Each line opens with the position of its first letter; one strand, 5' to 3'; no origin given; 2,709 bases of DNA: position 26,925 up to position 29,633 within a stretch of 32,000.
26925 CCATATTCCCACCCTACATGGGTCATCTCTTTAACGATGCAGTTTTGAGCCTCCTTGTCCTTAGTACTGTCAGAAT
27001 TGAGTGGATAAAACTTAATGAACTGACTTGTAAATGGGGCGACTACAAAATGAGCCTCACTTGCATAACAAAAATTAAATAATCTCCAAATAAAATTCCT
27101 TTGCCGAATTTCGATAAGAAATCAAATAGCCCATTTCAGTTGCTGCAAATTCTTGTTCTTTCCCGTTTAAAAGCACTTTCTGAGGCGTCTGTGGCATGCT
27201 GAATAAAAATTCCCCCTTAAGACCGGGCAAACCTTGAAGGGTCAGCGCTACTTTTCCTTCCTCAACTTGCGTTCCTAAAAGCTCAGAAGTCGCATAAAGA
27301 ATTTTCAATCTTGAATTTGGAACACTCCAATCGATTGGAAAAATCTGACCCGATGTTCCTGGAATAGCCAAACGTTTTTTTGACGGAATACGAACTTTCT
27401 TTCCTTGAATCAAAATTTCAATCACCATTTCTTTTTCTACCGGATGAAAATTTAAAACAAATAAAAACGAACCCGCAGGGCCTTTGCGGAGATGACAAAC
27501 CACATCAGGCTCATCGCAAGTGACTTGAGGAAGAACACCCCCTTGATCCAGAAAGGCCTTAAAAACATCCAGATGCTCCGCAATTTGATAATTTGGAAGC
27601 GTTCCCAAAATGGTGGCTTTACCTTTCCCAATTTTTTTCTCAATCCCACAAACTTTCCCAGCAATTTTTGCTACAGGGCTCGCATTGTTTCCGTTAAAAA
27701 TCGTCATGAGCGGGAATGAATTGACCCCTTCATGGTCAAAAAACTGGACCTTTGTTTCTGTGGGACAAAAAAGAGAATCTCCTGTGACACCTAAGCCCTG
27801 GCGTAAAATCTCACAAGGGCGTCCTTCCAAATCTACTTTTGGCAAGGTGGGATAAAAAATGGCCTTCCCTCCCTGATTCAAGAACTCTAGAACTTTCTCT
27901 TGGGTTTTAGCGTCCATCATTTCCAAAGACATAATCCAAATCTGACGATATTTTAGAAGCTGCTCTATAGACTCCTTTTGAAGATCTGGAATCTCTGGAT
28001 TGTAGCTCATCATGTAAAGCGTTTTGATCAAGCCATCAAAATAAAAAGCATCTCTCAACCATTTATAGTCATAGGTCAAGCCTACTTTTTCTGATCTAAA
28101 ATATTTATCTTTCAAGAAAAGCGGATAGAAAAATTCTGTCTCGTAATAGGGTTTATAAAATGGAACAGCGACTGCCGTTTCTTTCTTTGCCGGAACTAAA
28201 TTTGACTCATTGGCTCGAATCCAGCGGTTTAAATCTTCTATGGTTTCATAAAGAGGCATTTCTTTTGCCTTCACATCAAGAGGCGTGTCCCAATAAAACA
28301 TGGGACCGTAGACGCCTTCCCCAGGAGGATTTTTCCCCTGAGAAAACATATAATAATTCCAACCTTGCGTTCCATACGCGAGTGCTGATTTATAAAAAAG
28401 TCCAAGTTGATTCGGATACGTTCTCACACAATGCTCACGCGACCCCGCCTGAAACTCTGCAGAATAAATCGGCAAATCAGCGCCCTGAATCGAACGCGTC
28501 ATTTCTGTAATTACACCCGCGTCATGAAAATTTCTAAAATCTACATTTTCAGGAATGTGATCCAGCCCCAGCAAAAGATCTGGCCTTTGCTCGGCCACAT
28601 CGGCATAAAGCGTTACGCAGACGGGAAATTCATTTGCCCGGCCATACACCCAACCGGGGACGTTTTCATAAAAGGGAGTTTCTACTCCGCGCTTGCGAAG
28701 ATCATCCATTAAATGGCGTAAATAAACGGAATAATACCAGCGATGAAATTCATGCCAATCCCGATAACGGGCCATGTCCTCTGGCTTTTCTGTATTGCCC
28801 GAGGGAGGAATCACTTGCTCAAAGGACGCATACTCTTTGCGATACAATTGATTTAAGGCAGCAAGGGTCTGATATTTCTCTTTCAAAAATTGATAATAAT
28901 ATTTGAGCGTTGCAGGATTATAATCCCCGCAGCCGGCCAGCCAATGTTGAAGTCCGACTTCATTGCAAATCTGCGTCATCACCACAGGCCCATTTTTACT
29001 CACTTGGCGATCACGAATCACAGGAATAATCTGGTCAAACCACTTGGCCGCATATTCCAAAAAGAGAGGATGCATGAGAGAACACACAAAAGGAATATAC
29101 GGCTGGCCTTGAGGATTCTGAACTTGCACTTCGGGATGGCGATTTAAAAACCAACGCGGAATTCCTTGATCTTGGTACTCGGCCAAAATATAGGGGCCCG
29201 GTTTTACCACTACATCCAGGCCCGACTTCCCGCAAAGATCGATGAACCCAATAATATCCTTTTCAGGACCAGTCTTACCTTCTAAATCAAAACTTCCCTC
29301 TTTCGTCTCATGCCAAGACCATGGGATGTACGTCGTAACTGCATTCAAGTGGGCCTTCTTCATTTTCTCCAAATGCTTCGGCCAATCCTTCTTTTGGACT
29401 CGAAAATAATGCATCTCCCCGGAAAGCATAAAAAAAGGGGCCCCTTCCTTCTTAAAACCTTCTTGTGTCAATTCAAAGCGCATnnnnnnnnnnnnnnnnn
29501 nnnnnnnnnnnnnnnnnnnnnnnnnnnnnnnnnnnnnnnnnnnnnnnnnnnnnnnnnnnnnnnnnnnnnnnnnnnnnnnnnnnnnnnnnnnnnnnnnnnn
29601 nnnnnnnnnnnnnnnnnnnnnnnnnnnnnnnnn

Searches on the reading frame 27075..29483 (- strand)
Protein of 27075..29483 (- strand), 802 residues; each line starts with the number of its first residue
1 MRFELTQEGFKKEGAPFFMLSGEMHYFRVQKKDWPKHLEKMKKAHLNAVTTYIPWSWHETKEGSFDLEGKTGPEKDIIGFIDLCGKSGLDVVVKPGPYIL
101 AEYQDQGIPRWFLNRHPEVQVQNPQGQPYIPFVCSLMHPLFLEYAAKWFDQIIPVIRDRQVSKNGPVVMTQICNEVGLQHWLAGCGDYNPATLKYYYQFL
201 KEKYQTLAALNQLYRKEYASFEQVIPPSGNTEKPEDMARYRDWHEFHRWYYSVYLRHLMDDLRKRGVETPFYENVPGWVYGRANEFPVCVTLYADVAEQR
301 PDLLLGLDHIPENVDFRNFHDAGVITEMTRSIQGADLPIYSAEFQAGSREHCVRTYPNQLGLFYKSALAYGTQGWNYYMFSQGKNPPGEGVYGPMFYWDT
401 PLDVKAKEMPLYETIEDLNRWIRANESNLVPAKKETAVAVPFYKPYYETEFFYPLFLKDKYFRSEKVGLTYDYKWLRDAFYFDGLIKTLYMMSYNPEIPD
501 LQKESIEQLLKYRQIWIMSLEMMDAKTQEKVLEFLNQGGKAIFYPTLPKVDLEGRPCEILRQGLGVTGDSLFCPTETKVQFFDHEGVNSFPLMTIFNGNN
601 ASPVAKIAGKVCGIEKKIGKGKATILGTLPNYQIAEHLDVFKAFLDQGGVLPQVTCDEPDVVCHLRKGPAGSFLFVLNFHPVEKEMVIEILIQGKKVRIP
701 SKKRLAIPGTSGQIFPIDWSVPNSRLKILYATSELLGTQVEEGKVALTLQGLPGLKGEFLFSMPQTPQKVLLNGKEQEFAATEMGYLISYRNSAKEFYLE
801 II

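Call 13: search_protein_families(library=pfam, proteins=[window:27075-29483:-])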
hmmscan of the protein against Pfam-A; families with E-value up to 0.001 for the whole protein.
window:27075-29483:- (802 aa): 4 families
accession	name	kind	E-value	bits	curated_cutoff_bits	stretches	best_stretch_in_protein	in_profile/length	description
PF01301.25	Glyco_hydro_35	-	3.7e-38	132.3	27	1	11-181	3-152/319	Glycosyl hydrolases family 35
PF22369.2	GLMA_2nd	-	2.8e-26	92.3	27.7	1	474-585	11-121/138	GLMA-like, second domain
PF02449.21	Glyco_hydro_42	-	4.7e-26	92.5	21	1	28-382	6-339/376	Beta-galactosidase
PF10435.15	BetaGal_dom2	-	0.00025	21.3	25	1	697-778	61-141/180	Beta-galactosidase, domain 2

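Call 19: find_encoding_contigs(protein=window:27075-29483:-, flank=10000, max_places=6)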
Protein window:27075-29483:- (802 aa): 1 contig read that carries it; 1 place shown.
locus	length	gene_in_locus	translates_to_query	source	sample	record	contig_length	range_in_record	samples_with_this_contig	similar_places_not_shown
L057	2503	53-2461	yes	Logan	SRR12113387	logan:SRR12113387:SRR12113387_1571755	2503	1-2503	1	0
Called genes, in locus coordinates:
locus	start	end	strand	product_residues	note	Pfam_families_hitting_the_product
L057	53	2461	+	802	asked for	PF01301:Glyco_hydro_35, PF02449:Glyco_hydro_42, PF22369:GLMA_2nd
